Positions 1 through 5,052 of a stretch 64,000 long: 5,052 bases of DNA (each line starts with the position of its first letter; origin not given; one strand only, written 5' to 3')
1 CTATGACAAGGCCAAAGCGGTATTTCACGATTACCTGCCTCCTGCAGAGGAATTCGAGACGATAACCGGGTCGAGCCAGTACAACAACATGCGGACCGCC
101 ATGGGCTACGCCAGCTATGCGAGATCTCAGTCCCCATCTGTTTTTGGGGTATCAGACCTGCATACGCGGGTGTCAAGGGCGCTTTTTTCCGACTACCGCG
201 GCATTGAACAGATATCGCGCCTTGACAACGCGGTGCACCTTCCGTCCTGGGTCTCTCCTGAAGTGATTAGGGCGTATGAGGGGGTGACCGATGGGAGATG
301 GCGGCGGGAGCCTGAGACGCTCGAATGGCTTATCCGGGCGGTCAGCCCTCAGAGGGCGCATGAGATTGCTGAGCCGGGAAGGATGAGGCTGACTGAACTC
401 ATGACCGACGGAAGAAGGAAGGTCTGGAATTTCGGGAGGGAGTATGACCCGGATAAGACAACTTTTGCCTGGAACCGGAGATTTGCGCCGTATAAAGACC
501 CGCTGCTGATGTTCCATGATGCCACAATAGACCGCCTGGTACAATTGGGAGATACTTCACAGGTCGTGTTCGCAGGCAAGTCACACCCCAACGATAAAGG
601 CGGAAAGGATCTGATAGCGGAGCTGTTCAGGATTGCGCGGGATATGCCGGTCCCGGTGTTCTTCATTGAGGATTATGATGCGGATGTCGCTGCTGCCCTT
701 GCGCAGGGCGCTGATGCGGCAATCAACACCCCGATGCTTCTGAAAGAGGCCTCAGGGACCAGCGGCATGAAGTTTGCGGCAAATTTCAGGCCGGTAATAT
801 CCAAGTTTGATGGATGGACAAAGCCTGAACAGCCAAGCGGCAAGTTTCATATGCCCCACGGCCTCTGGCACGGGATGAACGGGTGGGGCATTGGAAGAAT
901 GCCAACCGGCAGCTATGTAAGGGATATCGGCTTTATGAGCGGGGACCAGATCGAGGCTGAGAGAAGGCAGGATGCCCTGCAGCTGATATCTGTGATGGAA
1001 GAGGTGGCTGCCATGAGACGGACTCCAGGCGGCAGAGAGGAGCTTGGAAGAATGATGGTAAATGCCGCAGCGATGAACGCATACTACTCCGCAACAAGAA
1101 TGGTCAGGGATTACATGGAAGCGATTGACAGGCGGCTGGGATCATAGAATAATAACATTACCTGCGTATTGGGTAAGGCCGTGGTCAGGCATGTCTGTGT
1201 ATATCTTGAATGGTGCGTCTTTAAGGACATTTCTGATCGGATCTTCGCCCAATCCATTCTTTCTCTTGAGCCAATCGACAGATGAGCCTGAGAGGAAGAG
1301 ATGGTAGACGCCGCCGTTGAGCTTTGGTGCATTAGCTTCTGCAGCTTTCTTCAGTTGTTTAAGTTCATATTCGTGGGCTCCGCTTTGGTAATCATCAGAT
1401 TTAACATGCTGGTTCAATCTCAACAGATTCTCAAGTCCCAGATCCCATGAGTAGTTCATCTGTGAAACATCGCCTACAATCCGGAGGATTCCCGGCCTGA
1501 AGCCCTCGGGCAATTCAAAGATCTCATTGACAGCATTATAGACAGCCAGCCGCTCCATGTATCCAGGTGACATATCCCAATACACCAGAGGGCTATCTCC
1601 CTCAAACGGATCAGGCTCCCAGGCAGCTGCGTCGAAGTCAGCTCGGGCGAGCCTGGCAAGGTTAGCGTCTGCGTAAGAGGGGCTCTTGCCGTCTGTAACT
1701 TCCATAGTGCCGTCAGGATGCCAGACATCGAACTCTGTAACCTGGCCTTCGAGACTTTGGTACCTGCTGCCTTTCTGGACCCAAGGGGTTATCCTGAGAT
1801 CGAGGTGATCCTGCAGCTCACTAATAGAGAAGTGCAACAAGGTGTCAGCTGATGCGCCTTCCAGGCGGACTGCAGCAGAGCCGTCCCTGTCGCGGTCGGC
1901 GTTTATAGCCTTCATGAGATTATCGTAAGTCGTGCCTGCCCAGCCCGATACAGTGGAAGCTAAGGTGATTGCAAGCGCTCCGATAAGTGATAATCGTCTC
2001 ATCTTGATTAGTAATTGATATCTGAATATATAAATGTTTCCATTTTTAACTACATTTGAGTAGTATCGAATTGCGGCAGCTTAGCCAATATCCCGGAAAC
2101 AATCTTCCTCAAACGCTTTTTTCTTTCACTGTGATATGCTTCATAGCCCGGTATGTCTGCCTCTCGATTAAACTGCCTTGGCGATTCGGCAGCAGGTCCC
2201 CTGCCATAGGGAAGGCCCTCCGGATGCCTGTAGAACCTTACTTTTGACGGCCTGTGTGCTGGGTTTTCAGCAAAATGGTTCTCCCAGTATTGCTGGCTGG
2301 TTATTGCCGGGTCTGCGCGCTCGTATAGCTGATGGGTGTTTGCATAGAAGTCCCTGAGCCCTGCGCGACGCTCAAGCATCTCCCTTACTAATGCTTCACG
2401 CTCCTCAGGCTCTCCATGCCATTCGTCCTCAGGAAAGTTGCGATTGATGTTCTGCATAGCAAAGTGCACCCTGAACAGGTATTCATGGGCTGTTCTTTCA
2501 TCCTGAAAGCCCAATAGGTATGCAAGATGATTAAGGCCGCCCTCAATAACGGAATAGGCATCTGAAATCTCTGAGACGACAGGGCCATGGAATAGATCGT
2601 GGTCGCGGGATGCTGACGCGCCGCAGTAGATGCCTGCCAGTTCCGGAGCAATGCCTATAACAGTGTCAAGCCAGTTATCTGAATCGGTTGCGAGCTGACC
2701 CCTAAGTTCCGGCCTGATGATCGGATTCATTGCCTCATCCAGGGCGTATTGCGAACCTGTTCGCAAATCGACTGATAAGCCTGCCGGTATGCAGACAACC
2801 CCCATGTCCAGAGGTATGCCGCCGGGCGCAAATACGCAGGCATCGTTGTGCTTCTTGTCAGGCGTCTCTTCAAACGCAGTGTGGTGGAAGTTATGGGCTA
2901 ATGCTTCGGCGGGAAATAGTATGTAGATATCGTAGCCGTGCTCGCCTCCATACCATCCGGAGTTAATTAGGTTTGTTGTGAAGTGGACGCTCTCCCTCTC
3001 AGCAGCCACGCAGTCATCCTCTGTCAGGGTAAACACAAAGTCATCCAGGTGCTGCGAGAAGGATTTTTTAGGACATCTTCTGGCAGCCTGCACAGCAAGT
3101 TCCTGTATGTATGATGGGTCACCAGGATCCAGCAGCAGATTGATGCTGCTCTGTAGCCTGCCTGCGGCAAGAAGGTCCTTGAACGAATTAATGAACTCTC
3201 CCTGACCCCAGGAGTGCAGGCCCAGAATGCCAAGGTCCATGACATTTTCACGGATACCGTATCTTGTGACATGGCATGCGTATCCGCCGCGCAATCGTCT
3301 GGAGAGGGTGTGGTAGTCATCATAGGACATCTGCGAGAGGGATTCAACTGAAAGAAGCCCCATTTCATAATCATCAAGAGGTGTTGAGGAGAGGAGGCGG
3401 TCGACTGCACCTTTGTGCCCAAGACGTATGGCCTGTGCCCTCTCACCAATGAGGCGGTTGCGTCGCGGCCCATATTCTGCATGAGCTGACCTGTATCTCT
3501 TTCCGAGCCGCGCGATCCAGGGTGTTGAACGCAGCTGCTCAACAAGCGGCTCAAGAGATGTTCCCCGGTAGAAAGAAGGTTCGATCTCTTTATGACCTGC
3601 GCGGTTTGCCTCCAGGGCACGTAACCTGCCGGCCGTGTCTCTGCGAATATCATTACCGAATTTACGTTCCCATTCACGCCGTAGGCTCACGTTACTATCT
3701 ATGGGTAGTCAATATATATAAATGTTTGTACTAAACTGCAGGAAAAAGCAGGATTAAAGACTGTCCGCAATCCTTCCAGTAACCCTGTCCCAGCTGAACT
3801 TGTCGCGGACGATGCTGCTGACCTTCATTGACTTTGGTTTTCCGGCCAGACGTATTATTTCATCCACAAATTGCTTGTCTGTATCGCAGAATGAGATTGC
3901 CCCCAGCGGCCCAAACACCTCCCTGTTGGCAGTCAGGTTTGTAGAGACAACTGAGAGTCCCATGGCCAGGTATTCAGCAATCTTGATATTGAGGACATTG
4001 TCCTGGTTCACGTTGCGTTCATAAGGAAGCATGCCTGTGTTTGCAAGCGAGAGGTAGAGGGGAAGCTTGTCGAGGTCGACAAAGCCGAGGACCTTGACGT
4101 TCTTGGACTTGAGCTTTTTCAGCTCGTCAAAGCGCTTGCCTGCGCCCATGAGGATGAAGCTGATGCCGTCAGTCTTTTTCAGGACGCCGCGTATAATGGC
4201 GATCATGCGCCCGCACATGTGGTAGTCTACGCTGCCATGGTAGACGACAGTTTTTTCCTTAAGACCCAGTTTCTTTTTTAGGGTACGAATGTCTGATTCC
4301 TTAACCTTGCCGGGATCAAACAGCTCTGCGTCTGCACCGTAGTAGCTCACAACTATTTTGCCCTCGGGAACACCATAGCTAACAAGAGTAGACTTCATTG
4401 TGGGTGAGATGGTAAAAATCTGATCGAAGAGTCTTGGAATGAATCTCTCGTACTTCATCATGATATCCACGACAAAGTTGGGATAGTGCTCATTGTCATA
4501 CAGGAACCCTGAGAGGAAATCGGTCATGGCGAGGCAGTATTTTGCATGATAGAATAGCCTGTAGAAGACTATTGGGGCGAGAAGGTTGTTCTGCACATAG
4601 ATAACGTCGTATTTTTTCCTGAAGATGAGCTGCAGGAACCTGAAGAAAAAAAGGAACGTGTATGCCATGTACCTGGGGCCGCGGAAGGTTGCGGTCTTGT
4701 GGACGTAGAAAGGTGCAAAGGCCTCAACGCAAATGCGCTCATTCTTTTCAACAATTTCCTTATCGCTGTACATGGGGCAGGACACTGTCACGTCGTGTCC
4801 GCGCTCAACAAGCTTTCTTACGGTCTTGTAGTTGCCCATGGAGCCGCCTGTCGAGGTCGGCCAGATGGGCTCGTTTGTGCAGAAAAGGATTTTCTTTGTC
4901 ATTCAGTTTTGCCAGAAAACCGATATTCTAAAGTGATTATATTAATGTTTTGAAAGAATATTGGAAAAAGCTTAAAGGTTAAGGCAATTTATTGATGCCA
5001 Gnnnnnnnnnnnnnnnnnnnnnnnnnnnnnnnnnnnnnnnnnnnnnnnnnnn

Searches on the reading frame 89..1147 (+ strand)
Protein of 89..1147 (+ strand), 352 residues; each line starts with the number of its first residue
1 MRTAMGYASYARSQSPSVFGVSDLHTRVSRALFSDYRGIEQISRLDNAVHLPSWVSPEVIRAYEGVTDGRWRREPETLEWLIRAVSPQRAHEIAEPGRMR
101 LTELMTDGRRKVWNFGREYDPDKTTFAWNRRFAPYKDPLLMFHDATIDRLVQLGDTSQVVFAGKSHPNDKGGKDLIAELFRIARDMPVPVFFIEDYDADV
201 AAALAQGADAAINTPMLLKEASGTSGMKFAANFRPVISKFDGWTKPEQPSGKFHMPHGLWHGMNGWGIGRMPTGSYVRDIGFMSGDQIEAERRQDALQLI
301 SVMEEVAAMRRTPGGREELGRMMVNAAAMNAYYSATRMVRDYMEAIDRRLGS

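Call 7: search_protein_families(library=pfam, proteins=[window:89-1147:+], max_evalue=0.01)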
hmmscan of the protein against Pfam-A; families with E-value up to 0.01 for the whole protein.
window:89-1147:+ (352 aa): 1 family
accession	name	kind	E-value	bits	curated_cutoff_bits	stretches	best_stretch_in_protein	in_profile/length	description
PF00343.26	Phosphorylase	-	7.3e-08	31.6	27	1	14-242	333-579/713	Carbohydrate phosphorylase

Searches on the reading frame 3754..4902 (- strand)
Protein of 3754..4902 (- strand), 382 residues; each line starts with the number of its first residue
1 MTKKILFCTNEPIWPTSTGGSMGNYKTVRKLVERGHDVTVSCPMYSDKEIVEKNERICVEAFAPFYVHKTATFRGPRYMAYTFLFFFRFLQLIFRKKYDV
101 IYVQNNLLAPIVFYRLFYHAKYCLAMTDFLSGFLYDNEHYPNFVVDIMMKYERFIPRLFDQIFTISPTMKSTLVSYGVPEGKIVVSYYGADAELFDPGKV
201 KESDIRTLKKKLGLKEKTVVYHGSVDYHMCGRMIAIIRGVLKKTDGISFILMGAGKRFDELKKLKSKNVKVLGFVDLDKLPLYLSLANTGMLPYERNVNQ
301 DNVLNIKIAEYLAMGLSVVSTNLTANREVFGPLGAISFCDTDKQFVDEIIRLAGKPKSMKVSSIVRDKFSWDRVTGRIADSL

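Call 7: search_protein_families(library=pfam, proteins=[window:3754-4902:-], max_evalue=0.01)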
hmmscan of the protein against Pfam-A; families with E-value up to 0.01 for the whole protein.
window:3754-4902:- (382 aa): 5 families
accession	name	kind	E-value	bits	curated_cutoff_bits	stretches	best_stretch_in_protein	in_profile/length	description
PF13439.12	Glyco_transf_4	-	5.3e-16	59.5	28.5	1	25-193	9-169/170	Glycosyltransferase Family 4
PF13692.12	Glyco_trans_1_4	-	2.3e-12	47.8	27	1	217-353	2-140/142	Glycosyl transferases group 1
PF13579.12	Glyco_trans_4_4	-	1.4e-09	38.9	29.7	1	26-189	9-158/158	Glycosyl transferase 4-like domain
PF00534.26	Glycos_transf_1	-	2e-07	31.1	26.4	1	215-357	14-160/172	Glycosyl transferases group 1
PF13524.12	Glyco_trans_1_2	-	0.0015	18.9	25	1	240-357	9-116/144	Glycosyl transferase-like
